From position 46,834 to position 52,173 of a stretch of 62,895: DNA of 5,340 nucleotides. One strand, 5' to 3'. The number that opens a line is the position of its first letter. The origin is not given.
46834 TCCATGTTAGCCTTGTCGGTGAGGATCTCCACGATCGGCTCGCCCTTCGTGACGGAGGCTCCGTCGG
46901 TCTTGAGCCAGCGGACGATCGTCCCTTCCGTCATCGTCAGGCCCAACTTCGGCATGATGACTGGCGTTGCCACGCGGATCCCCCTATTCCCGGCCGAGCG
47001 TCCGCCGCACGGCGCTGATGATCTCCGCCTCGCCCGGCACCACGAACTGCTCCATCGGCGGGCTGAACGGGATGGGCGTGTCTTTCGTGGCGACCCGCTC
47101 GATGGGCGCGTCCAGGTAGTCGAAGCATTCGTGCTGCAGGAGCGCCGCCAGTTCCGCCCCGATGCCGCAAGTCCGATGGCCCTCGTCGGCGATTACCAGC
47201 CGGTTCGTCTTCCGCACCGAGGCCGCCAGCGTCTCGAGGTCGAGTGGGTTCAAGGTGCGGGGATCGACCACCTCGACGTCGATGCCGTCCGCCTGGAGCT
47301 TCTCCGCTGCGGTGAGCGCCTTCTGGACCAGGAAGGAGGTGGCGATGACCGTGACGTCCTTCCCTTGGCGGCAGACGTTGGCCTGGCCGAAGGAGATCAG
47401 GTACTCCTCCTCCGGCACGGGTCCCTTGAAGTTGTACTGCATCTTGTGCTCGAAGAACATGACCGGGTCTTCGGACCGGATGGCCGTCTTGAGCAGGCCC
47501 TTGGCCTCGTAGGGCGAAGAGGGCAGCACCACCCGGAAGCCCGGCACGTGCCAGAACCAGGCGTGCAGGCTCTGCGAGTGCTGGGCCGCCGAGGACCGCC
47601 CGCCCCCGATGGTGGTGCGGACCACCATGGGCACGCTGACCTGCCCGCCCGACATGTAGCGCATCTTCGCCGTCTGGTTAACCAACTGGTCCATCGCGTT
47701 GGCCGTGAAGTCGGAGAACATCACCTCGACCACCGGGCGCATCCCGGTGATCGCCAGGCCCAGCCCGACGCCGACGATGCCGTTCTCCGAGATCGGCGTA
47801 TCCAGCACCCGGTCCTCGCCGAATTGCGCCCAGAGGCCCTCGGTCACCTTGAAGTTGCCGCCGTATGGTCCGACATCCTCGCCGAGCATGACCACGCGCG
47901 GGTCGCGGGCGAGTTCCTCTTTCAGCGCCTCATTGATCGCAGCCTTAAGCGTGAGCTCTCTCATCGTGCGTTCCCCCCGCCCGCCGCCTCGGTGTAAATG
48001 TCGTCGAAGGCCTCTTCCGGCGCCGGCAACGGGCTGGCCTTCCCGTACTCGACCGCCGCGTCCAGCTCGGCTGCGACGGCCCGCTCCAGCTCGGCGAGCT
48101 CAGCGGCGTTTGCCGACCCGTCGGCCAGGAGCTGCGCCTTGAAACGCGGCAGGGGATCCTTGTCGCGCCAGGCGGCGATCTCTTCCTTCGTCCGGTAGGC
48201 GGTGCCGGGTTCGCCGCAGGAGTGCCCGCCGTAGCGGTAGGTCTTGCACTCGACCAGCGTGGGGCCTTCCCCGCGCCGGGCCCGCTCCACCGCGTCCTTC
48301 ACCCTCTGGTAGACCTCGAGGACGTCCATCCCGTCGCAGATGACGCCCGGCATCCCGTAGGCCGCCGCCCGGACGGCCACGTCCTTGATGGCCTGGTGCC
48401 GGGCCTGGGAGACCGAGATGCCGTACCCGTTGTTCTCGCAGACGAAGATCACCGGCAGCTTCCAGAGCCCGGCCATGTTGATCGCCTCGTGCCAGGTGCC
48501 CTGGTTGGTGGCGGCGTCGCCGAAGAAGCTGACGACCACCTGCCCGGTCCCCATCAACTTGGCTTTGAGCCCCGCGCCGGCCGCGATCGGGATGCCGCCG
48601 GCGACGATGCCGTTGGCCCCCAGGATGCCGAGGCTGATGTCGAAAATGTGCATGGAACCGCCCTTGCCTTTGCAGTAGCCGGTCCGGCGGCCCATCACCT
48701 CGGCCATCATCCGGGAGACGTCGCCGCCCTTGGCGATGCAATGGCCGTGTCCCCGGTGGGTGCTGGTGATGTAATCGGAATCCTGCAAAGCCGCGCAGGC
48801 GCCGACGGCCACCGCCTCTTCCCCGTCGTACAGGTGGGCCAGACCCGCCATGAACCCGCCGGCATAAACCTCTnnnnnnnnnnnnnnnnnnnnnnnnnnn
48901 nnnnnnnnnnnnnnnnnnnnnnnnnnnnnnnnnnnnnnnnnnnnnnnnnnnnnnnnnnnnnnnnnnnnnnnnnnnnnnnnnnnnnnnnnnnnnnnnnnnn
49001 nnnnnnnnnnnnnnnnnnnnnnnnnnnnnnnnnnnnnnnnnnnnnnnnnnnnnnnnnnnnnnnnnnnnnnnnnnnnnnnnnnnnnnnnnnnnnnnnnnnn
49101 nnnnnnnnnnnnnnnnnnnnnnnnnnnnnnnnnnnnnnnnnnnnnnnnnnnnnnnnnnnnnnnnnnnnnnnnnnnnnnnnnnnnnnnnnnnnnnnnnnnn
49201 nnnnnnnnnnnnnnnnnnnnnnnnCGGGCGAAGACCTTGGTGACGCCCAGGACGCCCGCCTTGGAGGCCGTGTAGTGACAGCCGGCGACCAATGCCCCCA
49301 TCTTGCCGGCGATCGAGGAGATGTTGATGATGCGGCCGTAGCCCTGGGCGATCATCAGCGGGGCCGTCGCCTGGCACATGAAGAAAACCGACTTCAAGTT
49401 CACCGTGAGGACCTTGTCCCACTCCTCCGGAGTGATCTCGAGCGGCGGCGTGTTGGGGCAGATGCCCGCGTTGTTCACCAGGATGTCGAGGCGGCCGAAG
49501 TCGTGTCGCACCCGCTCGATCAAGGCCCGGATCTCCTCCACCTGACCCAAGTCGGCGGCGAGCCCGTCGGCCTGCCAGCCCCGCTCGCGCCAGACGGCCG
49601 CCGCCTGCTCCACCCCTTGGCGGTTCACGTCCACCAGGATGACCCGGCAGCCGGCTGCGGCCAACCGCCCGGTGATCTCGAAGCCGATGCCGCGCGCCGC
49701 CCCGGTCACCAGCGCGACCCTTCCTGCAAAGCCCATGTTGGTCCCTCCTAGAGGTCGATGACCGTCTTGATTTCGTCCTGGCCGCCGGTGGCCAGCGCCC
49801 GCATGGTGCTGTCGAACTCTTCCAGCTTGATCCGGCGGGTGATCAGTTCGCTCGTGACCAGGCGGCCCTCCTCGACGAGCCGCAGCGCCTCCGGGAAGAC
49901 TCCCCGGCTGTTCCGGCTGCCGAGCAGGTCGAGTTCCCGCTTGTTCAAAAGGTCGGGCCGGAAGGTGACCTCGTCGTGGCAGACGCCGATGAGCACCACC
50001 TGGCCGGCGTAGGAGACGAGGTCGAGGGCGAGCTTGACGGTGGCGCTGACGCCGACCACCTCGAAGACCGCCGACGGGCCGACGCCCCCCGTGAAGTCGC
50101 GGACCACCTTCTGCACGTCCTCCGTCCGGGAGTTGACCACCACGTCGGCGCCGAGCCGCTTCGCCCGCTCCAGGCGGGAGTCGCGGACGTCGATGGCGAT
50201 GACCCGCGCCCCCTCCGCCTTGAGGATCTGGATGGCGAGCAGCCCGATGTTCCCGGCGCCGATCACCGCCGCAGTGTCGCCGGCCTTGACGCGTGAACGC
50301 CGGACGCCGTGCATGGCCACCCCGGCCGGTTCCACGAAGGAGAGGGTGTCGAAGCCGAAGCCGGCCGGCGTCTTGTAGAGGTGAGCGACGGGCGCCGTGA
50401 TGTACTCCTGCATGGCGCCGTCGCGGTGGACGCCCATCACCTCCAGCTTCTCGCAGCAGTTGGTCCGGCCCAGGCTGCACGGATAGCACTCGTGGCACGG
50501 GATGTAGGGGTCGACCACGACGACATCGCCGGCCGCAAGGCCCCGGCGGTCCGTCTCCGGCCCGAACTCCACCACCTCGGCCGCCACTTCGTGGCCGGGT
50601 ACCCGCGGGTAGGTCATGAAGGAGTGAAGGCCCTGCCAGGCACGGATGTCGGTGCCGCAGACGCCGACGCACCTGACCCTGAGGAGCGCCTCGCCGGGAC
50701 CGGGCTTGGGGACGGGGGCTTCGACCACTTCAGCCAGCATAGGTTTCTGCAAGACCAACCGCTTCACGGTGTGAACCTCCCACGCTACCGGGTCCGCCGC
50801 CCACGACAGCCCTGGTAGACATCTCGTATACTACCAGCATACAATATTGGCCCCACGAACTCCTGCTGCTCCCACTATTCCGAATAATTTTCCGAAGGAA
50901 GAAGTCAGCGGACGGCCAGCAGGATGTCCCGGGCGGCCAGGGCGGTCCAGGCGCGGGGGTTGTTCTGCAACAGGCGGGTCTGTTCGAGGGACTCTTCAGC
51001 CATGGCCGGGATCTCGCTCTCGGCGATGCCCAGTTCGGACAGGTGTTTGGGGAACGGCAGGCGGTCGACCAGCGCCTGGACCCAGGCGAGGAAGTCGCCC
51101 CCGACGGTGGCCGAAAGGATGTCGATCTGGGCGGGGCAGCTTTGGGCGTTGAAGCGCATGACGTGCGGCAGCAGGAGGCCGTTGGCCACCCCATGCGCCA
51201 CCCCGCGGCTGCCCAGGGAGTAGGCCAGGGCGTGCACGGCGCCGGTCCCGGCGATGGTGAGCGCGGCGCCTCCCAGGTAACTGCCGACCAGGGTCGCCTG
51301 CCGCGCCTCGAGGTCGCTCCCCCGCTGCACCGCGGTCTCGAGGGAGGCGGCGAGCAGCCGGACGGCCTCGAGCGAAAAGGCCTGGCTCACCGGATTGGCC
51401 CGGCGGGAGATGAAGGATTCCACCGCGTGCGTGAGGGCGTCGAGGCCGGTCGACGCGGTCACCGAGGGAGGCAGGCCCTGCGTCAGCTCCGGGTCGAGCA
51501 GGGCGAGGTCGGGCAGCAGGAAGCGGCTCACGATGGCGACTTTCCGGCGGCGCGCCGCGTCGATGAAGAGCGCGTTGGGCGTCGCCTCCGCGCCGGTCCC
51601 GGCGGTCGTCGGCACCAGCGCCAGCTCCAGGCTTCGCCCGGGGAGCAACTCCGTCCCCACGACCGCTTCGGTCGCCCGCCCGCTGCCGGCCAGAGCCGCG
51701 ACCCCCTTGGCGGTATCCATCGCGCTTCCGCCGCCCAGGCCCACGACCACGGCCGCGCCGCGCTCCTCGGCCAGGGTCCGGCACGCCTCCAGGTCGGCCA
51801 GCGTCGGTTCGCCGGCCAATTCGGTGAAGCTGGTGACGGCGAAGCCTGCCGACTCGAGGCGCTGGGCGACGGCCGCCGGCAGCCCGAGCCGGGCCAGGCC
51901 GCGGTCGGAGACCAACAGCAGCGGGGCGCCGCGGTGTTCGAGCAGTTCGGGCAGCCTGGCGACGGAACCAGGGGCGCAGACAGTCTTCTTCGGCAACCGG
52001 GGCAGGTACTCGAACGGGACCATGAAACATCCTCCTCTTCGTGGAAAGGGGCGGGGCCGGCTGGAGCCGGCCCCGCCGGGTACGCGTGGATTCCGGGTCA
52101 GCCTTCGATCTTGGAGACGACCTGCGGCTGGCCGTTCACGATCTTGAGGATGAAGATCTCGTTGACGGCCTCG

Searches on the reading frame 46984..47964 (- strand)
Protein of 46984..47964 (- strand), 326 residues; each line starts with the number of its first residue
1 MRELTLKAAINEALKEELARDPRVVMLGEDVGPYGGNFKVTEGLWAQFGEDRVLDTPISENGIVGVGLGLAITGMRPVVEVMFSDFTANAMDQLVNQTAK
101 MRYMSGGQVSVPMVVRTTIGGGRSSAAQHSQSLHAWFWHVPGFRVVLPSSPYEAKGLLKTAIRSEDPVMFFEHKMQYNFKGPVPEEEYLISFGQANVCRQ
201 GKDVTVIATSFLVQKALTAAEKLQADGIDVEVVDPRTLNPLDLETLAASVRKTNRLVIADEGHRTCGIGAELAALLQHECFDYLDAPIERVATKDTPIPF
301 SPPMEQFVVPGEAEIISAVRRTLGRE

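Call 76: find_related_loci(query=window:46984-47964:-, collection=genome_contigs, flank=500)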
Query window:46984-47964:- (326 aa) in genome_contigs; peptide patterns used: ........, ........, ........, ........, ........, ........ (x = any residue, [..] = any of these).
291 stretches matched a pattern; 11 encode a relative of the query (tblastn E <= 1e-3); 11 distinct loci.
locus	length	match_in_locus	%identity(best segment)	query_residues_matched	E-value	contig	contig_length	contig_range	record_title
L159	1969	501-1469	59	1-323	9e-131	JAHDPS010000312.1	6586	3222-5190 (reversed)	MAG: Bacillota bacterium isolate SM1-B18.1 k141_12320, whole genome shotgun sequence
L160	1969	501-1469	56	1-323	5e-126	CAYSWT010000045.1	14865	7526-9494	MAG TPA_asm: uncultured Atribacterota bacterium isolate SRP098346_co1_219 genome assembly, contig: NODE_4468_length_1486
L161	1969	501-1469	56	1-323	1e-125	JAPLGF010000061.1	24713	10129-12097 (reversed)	MAG: Candidatus Atribacteria bacterium isolate LacPavin_0920_SED3_MAG_48_8 LacPavin_0920_SED3_scaffold_539190, whole gen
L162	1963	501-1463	58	1-320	3e-120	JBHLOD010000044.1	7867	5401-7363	MAG: Promethearchaeota archaeon isolate DZ3M.167 DZ3M.167@35228, whole genome shotgun sequence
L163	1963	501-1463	58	1-320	6e-118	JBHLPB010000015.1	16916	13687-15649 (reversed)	MAG: Promethearchaeota archaeon isolate DZ3S.363 DZ3S.363@10125, whole genome shotgun sequence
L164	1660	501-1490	53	1-325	3e-118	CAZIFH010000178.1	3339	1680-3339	MAG TPA_asm: uncultured Candidatus Bathyarchaeia archaeon isolate SRP231805_co4_128 genome assembly, contig: k141_235867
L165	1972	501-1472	56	1-324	4e-114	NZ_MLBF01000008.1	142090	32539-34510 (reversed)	Desulfosporosinus metallidurans strain OL contig00008, whole genome shotgun sequence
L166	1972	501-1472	56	1-324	4e-114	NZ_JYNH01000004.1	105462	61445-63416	Desulfosporosinus sp. I2 contig00004, whole genome shotgun sequence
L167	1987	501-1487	48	2-319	3e-100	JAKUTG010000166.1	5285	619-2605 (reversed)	MAG: Pseudomonadales bacterium isolate ALOHA_A2.5_101 A2.5-Pseudomonadales-5_166, whole genome shotgun sequence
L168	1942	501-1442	49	4-323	9e-87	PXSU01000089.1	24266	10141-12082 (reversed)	MAG: Halobacteriales archaeon SW_9_67_25 sw_9_scaffold_324, whole genome shotgun sequence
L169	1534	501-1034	59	1-178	1e-29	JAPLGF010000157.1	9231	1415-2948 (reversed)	MAG: Candidatus Atribacteria bacterium isolate LacPavin_0920_SED3_MAG_48_8 LacPavin_0920_SED3_scaffold_4174935, whole ge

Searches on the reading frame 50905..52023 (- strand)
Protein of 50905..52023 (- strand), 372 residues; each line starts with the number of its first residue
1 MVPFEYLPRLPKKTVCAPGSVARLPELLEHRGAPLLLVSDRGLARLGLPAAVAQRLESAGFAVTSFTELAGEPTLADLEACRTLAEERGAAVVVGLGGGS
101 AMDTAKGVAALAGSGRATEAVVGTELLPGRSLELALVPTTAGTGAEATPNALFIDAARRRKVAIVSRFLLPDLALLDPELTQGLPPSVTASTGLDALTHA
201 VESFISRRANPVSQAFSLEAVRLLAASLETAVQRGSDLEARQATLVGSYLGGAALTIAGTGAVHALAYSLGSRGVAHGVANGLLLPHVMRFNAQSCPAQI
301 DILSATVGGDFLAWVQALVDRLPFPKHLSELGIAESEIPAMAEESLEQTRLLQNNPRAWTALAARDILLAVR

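Call 87: search_protein_families(library=pfam, proteins=[window:50905-52023:-], max_evalue=0.00001)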
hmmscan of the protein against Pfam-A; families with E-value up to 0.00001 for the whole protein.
window:50905-52023:- (372 aa): 3 families
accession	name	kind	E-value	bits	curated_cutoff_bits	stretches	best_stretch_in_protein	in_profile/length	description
PF25137.1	ADH_Fe_C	-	5.8e-42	144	27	1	189-361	1-183/194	Fe-containing alcohol dehydrogenase family, C-terminal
PF00465.25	Fe-ADH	-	6.3e-41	140.2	31.3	1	11-178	1-168/168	Iron-containing alcohol dehydrogenase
PF13685.12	Fe-ADH_2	-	9.7e-10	39.1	28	1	16-113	2-98/149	Iron-containing alcohol dehydrogenase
